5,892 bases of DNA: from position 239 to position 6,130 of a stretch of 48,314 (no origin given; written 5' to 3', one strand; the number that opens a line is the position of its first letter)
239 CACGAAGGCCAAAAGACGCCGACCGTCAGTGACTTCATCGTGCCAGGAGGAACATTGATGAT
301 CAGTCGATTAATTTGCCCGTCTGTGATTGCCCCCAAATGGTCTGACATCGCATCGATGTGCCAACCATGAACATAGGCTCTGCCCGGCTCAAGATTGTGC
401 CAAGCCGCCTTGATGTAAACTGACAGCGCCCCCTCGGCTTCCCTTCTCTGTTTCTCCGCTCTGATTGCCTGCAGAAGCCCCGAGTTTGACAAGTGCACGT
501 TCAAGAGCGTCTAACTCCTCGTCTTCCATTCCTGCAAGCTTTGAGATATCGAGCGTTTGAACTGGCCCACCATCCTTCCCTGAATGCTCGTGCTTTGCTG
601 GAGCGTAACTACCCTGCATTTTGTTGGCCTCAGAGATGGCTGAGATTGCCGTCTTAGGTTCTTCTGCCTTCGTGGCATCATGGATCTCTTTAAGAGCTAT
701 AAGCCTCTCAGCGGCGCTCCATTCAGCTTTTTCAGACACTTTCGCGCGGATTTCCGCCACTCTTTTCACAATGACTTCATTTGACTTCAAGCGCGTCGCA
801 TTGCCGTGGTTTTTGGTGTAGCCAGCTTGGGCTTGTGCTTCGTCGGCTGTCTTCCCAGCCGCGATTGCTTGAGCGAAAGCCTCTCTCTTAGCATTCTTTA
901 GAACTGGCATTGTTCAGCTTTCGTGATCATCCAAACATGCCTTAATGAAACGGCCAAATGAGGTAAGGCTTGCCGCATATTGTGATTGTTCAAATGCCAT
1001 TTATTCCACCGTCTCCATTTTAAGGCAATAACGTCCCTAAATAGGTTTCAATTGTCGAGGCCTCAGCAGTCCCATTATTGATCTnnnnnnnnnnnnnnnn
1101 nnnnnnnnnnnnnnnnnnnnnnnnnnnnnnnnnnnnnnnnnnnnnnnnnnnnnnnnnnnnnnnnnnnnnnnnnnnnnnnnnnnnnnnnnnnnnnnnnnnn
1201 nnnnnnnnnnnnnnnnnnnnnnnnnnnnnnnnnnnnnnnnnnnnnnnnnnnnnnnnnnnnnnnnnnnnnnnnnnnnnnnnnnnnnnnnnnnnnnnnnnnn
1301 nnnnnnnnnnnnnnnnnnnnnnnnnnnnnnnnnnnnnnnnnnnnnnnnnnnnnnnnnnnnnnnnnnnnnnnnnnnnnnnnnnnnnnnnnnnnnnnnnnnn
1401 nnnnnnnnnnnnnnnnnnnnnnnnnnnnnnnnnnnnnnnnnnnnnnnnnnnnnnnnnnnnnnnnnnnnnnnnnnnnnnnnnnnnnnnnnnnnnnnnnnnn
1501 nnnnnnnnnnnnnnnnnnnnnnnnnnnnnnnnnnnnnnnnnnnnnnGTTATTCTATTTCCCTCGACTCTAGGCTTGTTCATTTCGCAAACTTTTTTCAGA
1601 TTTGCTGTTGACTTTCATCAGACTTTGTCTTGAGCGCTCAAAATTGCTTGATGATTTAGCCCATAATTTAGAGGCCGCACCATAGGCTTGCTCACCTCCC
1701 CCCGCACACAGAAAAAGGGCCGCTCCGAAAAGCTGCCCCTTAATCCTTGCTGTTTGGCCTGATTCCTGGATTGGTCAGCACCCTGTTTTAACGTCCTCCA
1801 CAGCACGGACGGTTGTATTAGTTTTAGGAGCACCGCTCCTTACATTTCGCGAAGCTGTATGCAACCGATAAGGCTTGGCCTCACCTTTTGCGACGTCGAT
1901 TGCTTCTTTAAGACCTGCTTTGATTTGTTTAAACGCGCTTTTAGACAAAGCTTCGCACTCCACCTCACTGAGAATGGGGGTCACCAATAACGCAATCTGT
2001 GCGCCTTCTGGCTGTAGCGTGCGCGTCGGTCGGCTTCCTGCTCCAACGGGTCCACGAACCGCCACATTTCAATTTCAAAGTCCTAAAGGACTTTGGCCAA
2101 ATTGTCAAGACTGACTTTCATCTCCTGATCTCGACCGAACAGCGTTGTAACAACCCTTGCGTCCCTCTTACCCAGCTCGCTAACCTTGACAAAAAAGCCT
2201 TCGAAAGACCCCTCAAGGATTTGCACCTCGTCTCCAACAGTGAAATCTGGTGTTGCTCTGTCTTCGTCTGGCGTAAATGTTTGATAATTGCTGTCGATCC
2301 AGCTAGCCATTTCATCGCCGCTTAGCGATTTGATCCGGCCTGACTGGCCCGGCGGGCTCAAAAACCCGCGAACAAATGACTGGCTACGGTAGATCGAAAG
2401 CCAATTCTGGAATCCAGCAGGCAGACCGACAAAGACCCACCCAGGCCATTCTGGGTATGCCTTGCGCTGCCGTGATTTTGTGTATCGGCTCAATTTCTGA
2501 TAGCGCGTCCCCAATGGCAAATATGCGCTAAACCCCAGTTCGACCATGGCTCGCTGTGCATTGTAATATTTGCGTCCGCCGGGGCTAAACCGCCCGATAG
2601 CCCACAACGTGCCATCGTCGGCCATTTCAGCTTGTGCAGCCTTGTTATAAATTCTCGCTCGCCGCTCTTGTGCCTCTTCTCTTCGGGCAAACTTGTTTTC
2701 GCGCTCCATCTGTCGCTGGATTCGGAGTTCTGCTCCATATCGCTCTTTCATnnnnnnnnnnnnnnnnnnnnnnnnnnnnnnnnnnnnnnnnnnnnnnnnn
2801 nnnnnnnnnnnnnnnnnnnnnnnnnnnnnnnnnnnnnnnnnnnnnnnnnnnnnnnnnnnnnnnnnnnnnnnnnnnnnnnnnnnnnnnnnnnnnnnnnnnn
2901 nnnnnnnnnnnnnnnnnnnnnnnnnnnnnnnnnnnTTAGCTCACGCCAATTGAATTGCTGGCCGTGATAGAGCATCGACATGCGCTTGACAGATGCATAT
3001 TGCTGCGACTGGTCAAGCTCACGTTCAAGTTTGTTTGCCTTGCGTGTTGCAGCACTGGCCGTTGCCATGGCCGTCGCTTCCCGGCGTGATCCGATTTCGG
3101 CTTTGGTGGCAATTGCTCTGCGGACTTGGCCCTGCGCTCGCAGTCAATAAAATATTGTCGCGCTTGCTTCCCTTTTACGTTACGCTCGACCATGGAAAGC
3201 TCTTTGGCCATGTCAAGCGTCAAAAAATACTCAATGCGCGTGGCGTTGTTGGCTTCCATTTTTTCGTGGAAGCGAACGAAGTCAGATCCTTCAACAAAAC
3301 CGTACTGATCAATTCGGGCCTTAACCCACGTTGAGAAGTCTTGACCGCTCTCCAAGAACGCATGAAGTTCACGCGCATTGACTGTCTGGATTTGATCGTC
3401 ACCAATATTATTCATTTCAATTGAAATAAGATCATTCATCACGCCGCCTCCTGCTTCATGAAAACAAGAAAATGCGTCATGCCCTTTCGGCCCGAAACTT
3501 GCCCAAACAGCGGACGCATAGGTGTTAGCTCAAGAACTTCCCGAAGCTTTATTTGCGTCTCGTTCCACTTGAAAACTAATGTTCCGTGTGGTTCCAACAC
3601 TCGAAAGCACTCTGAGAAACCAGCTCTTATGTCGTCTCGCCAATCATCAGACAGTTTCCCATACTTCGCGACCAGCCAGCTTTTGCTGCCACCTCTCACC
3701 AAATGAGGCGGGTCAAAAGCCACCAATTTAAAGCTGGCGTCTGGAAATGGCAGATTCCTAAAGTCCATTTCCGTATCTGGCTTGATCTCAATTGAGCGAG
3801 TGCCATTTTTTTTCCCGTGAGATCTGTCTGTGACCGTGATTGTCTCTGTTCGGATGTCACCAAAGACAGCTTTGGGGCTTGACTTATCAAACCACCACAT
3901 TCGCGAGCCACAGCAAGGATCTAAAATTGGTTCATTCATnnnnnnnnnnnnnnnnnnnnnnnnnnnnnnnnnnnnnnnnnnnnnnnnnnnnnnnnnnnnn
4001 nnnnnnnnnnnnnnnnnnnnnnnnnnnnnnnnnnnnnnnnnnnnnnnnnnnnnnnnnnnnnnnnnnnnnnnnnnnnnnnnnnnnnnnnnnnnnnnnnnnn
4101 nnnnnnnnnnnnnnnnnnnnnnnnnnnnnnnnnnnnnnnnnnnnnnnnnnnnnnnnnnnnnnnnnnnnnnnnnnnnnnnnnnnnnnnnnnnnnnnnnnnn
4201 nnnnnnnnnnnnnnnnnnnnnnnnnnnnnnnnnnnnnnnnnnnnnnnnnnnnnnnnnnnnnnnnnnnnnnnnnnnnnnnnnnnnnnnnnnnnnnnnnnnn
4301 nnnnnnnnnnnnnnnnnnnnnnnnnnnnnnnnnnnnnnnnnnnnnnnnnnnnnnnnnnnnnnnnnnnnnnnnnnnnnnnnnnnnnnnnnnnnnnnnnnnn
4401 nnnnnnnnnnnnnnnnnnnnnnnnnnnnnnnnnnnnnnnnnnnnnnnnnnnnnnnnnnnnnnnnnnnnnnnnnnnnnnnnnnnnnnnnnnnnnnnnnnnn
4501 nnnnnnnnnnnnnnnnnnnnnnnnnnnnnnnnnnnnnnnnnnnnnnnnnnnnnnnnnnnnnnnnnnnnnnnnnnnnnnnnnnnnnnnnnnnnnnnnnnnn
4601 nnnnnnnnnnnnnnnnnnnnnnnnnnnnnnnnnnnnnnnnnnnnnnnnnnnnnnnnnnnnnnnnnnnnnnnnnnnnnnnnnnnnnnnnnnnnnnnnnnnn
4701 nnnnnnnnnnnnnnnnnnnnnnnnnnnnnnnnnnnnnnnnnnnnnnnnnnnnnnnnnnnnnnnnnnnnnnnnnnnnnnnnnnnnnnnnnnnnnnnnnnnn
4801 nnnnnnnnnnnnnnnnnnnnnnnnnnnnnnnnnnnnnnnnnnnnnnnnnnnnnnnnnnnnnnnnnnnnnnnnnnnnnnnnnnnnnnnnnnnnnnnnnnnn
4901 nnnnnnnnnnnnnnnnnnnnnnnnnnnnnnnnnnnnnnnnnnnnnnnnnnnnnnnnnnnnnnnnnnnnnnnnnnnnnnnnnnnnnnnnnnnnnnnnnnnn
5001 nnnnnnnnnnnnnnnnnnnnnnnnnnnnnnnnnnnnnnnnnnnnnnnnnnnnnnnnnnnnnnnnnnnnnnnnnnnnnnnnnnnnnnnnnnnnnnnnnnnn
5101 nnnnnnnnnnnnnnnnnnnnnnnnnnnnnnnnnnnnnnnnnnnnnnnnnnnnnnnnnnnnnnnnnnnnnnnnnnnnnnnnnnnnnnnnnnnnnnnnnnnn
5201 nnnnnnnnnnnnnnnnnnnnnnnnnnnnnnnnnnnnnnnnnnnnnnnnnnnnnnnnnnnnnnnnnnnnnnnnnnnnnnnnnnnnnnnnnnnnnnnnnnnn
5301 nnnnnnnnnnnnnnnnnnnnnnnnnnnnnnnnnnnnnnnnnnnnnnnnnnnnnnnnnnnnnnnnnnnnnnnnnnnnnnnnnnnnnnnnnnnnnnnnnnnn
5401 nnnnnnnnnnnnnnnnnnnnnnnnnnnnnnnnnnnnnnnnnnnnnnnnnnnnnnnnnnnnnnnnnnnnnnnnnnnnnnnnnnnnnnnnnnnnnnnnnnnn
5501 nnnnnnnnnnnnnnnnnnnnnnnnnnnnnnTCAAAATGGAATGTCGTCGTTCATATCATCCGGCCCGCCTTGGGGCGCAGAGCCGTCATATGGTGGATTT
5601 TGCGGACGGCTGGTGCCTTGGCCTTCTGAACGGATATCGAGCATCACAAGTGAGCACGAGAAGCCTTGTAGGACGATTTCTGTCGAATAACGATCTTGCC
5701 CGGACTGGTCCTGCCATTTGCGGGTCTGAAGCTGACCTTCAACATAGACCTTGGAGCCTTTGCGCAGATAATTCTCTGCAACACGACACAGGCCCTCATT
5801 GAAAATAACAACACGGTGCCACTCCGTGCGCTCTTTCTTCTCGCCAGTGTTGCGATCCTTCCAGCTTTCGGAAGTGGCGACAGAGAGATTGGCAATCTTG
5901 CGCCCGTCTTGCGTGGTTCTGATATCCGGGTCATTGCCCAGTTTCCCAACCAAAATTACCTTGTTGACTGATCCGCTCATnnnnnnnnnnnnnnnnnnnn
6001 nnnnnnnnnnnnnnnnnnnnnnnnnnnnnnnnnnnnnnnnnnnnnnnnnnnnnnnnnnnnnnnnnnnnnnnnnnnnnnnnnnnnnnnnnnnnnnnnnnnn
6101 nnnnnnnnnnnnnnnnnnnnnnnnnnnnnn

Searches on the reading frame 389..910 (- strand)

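Call 40: search_protein_families(library=pfam, proteins=[window:389-910:-], max_evalue=0.01)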
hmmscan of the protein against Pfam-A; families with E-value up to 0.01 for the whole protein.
window:389-910:- (173 aa): 0 families

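Call 94: search_protein_families(library=phrogs, proteins=[window:389-910:-], max_evalue=0.001)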
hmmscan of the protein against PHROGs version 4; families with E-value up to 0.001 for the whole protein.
window:389-910:- (173 aa): 1 family
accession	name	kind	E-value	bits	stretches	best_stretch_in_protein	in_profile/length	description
phrog_51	-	head and packaging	9.6e-09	36.3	1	5-137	89-244/261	terminase small subunit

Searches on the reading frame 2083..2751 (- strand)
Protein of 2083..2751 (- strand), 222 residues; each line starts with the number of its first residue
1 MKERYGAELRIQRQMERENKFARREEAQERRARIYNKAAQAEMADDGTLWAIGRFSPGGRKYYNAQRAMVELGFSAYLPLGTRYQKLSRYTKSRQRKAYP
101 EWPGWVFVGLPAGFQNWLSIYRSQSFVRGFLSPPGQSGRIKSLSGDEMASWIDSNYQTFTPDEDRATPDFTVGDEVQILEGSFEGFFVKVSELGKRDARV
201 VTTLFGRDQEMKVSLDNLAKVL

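Call 40: search_protein_families(library=pfam, proteins=[window:2083-2751:-], max_evalue=0.01)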
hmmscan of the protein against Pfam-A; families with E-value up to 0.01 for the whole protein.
window:2083-2751:- (222 aa): 1 family
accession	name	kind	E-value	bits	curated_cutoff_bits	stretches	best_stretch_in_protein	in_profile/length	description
PF02357.24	NusG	-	0.0009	20.1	22.2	1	64-149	15-90/93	Transcription termination factor nusG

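Call 94: search_protein_families(library=phrogs, proteins=[window:2083-2751:-], max_evalue=0.001)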
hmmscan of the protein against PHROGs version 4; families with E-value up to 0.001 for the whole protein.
window:2083-2751:- (222 aa): 1 family
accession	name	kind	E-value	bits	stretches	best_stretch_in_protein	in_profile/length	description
phrog_6386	-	transcription regulation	8.5e-12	46.2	1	45-221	10-179/179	transcription antiterminator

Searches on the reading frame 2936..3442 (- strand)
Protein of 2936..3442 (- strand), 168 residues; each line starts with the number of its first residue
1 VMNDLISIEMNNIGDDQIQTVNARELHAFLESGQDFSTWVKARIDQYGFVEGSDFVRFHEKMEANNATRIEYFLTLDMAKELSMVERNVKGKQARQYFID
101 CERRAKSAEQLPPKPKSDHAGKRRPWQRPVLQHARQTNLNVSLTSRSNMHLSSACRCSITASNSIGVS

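Call 40: search_protein_families(library=pfam, proteins=[window:2936-3442:-], max_evalue=0.01)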
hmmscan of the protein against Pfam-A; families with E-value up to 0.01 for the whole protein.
window:2936-3442:- (168 aa): 1 family
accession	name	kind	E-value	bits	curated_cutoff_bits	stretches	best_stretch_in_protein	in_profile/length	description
PF08346.17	AntA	-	4.6e-28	98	27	1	21-88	1-68/68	AntA/AntB antirepressor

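Call 94: search_protein_families(library=phrogs, proteins=[window:2936-3442:-], max_evalue=0.001)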
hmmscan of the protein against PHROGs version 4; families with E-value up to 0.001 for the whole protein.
window:2936-3442:- (168 aa): 6 families
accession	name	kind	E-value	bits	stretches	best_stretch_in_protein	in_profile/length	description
phrog_5817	-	transcription regulation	7.3e-44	151.3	1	3-110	9-117/210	anti-repressor Ant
phrog_377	-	transcription regulation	4.8e-37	128.9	1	1-113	1-117/213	anti-repressor Ant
phrog_63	-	transcription regulation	1.3e-23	85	1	2-115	114-227/431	anti-repressor Ant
phrog_14211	-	transcription regulation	3.6e-23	83.3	2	64-106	90-132/234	anti-repressor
phrog_6904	-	unknown function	6e-23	82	1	1-89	1-93/95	-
phrog_373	-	transcription regulation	4.5e-20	73.3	1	1-112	75-195/373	anti-repressor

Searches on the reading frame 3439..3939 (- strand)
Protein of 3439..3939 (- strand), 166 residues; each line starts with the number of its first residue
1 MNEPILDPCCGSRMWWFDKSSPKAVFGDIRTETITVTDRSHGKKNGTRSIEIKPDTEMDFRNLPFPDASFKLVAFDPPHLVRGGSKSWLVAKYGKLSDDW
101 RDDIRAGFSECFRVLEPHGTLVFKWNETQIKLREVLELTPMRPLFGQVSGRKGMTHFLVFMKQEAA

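Call 40: search_protein_families(library=pfam, proteins=[window:3439-3939:-], max_evalue=0.01)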
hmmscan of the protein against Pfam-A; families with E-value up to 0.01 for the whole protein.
window:3439-3939:- (166 aa): 2 families
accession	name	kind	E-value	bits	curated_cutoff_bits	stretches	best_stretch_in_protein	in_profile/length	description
PF08241.18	Methyltransf_11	-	0.00013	23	21.2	0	102-123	74-95/95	Methyltransferase domain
PF13649.12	Methyltransf_25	-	0.00058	20.9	27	0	5-74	1-69/97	Methyltransferase domain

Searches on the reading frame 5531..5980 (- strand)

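Call 40: search_protein_families(library=pfam, proteins=[window:5531-5980:-], max_evalue=0.01)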
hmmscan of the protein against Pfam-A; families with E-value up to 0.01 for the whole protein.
window:5531-5980:- (149 aa): 1 family
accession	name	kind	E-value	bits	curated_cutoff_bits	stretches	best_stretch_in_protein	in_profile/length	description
PF00436.31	SSB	-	1.4e-38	131.6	26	1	5-105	1-99/104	Single-strand binding protein family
